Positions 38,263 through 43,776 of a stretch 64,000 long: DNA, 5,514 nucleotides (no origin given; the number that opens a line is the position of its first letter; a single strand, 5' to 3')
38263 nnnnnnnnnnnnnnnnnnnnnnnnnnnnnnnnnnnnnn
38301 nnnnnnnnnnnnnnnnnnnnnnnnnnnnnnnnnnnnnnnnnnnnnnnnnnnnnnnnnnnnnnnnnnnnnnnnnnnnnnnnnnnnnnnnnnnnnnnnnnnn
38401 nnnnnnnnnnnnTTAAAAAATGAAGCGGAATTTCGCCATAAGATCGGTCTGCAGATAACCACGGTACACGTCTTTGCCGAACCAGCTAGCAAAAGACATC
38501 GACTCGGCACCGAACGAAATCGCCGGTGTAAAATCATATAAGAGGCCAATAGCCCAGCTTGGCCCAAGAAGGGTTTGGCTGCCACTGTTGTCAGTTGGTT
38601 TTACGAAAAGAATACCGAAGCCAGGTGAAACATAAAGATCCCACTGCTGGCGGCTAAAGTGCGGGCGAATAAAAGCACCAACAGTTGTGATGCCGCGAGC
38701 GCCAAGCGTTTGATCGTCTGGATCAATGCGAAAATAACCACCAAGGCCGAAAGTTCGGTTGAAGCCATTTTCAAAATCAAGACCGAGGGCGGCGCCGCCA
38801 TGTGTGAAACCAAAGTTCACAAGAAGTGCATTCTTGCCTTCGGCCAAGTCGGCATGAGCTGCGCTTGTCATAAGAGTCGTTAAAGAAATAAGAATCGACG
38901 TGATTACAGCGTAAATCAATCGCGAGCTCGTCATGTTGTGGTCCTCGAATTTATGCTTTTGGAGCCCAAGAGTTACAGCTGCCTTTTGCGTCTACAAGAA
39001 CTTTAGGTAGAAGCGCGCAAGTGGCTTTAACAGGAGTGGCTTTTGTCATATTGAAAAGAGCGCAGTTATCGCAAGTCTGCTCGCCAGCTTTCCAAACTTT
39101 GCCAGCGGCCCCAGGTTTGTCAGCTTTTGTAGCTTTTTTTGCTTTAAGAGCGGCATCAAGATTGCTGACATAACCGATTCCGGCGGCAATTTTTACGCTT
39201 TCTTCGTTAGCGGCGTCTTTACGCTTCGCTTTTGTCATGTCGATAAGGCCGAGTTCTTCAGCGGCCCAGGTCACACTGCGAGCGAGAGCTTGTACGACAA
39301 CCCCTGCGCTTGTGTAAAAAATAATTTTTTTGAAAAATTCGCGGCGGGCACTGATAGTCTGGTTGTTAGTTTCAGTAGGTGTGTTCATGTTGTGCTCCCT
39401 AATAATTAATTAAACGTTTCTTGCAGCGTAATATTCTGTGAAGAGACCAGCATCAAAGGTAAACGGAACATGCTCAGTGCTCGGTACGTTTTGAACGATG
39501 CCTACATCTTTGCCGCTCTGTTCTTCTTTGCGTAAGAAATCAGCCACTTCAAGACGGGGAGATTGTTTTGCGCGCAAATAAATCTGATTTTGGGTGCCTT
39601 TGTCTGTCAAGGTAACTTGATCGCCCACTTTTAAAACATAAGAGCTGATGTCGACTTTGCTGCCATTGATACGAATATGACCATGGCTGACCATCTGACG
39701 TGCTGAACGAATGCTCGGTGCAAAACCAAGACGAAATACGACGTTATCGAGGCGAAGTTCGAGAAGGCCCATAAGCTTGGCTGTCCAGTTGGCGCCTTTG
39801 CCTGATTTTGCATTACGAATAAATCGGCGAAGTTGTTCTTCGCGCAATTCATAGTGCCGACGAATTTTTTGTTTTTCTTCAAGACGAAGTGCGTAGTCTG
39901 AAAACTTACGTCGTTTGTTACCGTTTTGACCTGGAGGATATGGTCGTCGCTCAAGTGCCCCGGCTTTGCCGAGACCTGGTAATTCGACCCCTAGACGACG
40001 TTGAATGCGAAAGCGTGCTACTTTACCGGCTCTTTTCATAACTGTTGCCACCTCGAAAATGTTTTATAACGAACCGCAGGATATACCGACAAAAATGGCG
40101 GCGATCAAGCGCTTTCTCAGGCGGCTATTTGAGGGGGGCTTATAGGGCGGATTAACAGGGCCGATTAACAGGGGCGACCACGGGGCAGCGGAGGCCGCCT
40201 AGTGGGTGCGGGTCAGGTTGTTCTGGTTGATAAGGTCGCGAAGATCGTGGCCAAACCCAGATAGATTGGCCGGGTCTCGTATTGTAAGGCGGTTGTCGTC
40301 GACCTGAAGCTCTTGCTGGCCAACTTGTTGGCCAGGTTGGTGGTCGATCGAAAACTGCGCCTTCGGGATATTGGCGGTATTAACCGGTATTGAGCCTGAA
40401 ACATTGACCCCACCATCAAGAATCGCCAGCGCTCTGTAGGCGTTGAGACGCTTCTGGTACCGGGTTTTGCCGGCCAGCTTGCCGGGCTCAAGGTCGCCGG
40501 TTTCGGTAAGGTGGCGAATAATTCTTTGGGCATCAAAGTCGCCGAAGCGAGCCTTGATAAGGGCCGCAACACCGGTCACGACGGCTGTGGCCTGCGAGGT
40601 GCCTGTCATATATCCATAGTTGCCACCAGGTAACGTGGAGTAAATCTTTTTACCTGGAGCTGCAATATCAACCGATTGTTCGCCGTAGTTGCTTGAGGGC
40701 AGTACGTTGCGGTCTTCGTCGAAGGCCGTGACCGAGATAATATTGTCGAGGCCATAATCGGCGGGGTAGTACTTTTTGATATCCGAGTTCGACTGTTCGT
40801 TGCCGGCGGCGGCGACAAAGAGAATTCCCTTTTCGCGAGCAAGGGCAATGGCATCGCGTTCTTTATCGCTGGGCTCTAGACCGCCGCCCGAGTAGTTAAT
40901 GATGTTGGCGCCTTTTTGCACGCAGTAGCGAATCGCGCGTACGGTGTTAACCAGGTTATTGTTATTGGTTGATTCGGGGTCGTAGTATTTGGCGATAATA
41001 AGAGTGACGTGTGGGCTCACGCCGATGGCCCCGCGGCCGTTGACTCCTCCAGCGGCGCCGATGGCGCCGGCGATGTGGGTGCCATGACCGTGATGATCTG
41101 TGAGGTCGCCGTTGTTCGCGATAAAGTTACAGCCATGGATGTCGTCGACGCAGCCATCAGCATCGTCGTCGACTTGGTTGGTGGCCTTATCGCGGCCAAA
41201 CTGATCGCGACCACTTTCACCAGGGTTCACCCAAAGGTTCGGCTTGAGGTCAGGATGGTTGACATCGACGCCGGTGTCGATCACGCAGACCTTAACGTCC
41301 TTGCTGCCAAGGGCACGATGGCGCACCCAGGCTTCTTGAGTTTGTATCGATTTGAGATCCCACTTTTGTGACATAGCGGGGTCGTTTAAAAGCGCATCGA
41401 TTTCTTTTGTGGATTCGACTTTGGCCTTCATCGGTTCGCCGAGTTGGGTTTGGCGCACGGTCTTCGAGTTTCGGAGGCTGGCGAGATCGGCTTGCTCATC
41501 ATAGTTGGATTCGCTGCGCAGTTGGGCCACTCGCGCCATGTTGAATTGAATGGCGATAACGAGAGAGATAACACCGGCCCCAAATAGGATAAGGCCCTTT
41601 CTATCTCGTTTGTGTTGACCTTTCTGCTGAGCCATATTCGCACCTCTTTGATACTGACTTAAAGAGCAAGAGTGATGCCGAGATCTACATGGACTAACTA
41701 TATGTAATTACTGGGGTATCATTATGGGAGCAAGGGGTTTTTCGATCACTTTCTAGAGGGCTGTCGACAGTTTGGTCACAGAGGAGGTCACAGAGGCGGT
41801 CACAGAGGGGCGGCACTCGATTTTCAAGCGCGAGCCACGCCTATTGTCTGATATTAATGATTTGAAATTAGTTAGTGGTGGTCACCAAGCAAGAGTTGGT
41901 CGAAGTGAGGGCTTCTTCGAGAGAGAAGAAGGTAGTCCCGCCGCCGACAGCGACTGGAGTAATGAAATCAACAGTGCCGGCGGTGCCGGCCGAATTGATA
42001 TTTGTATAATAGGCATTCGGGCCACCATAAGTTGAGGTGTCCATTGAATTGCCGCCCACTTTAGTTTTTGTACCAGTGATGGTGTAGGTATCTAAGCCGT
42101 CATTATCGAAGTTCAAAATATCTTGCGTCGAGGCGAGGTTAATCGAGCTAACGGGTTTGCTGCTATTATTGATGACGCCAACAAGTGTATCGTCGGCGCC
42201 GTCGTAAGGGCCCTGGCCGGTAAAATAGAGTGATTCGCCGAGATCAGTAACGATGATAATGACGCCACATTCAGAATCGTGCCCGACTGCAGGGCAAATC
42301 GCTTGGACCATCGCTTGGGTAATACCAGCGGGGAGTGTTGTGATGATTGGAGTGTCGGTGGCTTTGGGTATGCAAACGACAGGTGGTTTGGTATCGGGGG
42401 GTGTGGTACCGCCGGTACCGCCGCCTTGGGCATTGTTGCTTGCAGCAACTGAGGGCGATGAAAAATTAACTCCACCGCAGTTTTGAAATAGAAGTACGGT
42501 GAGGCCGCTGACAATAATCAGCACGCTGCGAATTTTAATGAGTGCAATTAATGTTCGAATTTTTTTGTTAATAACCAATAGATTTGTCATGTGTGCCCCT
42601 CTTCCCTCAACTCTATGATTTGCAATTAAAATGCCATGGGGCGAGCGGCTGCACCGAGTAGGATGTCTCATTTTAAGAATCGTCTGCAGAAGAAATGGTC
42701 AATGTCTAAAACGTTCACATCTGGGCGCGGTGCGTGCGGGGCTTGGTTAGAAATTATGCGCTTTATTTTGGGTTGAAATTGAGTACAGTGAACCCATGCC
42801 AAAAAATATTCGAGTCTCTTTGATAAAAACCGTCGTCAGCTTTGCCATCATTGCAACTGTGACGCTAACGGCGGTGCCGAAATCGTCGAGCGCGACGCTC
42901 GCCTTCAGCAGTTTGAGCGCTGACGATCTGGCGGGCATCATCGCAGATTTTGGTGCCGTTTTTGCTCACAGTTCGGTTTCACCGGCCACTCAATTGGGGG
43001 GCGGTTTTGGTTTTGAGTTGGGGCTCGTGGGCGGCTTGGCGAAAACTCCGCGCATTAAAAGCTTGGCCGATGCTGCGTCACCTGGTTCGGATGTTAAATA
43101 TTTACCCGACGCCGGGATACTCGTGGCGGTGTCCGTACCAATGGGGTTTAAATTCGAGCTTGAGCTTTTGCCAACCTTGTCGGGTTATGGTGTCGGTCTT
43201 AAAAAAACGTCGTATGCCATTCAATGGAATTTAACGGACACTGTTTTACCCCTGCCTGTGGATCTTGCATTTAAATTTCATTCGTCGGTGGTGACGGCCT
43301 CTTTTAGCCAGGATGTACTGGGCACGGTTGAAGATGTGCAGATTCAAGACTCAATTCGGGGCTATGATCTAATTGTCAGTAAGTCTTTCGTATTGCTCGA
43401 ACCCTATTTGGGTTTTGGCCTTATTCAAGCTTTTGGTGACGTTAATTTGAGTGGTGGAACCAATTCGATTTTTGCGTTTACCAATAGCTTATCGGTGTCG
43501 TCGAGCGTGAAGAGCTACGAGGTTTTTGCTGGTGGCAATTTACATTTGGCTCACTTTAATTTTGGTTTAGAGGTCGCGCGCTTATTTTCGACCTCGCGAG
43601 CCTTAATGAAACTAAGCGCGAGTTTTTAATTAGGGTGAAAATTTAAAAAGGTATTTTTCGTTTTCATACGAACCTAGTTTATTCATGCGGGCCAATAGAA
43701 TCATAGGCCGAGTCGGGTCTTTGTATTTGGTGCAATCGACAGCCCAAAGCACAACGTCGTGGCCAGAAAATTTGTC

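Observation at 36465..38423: Subtilase-TM-PilZ fusion: an exported S8 protease tethered to a cytoplasmic c-di-GMP-receptor-type domain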

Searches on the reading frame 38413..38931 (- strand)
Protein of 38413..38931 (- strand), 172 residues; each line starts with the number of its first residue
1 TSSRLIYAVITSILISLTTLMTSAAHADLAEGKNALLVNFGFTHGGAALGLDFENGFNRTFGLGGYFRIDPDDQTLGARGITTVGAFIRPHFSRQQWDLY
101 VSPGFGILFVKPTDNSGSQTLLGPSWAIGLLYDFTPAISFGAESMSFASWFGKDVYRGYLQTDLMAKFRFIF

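Call 41: search_protein_families(library=pfam, proteins=[window:38413-38931:-], max_evalue=0.001)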
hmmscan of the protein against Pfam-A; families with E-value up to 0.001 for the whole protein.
window:38413-38931:- (172 aa): 0 families

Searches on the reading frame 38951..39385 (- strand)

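Call 41: search_protein_families(library=pfam, proteins=[window:38951-39385:-], max_evalue=0.001)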
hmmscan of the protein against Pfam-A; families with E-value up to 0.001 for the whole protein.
window:38951-39385:- (144 aa): 1 family
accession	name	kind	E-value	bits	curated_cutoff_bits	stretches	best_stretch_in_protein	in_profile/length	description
PF01355.22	HIPIP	-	1.7e-08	35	22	1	83-141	15-66/66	High potential iron-sulfur protein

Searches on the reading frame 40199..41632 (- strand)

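Call 41: search_protein_families(library=pfam, proteins=[window:40199-41632:-], max_evalue=0.001)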
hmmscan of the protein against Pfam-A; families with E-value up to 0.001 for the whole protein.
window:40199-41632:- (477 aa): 1 family
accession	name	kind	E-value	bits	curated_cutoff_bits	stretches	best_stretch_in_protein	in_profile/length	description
PF00082.27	Peptidase_S8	-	5.2e-52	177.4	21.8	1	111-378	2-272/288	Subtilase family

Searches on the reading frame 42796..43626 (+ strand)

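Call 81: search_protein_families(library=pfam, proteins=[window:42796-43626:+], max_evalue=0.0001)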
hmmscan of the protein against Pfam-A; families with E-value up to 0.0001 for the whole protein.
window:42796-43626:+ (277 aa): 1 family
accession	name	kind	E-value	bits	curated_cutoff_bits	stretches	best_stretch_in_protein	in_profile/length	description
PF20230.4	DUF6588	-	4.4e-09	36.4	27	1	96-259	135-302/319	Family of unknown function (DUF6588)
